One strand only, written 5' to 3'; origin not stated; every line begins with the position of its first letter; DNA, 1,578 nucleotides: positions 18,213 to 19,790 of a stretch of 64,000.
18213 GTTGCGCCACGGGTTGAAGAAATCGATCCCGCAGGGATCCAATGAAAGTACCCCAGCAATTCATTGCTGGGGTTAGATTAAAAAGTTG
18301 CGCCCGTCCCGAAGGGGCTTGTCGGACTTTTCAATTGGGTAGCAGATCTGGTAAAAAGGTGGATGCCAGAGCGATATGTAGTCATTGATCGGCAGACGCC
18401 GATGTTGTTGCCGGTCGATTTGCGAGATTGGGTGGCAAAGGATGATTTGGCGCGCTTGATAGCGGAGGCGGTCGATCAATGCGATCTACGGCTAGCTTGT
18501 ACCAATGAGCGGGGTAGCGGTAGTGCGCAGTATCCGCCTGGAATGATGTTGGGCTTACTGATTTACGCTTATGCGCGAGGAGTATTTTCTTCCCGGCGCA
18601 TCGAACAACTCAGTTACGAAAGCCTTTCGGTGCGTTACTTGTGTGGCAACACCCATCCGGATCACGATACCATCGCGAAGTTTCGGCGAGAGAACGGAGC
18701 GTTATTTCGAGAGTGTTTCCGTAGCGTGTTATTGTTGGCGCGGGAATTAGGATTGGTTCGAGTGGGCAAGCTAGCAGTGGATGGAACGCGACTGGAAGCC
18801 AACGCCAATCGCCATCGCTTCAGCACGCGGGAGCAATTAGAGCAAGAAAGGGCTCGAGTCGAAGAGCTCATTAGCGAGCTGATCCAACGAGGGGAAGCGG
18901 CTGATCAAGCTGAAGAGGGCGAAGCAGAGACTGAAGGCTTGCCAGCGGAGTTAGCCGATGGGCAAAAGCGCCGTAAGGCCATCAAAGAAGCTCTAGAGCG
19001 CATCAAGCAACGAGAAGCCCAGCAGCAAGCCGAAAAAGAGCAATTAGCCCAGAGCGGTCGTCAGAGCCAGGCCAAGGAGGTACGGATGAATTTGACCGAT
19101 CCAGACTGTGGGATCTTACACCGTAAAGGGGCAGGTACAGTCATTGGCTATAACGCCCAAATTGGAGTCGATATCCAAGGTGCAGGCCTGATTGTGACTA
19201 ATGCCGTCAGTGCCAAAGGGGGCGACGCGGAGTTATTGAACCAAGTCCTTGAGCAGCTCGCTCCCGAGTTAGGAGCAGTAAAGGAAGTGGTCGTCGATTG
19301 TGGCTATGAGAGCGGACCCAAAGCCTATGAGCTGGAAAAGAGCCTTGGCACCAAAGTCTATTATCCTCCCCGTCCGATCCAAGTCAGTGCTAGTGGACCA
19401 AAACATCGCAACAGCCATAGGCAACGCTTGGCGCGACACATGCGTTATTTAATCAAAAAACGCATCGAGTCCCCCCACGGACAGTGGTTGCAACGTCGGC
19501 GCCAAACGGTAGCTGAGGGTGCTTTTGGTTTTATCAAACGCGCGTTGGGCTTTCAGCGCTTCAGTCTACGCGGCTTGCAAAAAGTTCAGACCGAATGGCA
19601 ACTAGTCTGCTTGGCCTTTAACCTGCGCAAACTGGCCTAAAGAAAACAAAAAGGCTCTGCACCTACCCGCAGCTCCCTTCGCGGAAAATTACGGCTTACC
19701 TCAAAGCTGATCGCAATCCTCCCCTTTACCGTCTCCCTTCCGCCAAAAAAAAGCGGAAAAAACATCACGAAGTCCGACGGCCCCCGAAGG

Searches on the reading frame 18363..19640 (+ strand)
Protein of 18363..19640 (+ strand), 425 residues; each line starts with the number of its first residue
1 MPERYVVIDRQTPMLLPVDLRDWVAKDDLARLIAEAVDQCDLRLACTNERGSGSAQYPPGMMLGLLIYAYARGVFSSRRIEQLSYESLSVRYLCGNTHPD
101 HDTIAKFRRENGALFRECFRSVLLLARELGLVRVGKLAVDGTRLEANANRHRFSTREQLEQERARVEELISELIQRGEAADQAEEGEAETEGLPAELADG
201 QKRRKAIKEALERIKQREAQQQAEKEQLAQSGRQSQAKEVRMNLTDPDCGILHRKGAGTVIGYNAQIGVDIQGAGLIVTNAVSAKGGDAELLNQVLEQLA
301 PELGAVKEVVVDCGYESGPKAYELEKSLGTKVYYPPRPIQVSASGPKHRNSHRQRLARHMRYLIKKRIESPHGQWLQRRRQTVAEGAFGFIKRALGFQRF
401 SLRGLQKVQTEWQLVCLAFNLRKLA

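Call 32: search_protein_families(library=pfam, proteins=[window:18363-19640:+], max_evalue=0.01)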
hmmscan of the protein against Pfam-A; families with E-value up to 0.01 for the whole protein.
window:18363-19640:+ (425 aa): 3 families
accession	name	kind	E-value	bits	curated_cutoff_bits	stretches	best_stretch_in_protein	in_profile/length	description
PF05598.16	DUF772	-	8.8e-17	61.3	23.1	1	53-121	1-73/74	Transposase domain (DUF772)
PF01609.27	DDE_Tnp_1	-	1.9e-15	57.6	23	1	259-421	32-200/200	Transposase DDE domain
PF13751.12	DDE_Tnp_1_6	-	1.3e-14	55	25.1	1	355-424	55-124/125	Transposase DDE domain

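Call 33: search_protein_families(library=ncbifam, proteins=[window:18363-19640:+], max_evalue=0.01)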
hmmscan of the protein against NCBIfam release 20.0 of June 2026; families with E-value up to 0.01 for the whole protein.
window:18363-19640:+ (425 aa): 7 families
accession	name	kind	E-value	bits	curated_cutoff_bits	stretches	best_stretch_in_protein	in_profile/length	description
NF033551.1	transpos_IS1182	equivalog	1.1e-94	318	270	2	9-345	3-344/488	IS1182 family transposase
NF033581.1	transpos_IS5_4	equivalog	2.6e-15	56.5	140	1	49-421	25-284/285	IS5 family transposase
NF033593.1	transpos_ISNCY_1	equivalog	3.7e-11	42.4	325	2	155-326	196-365/444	ISNCY family transposase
NF033579.1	transpos_IS5_2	equivalog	2.8e-08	33.6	140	1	266-422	143-288/289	IS5 family transposase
NF033578.1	transpos_IS5_1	equivalog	7.9e-08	31.8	275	1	205-424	211-416/419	IS5 family transposase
NF033520.1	transpos_IS982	equivalog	0.00073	19.2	130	0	356-422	177-242/243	IS982 family transposase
NF045614.1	efflu_CzcI_Cupr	equivalog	0.0085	16.7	100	0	217-268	41-91/124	cation efflux protein, CzcI family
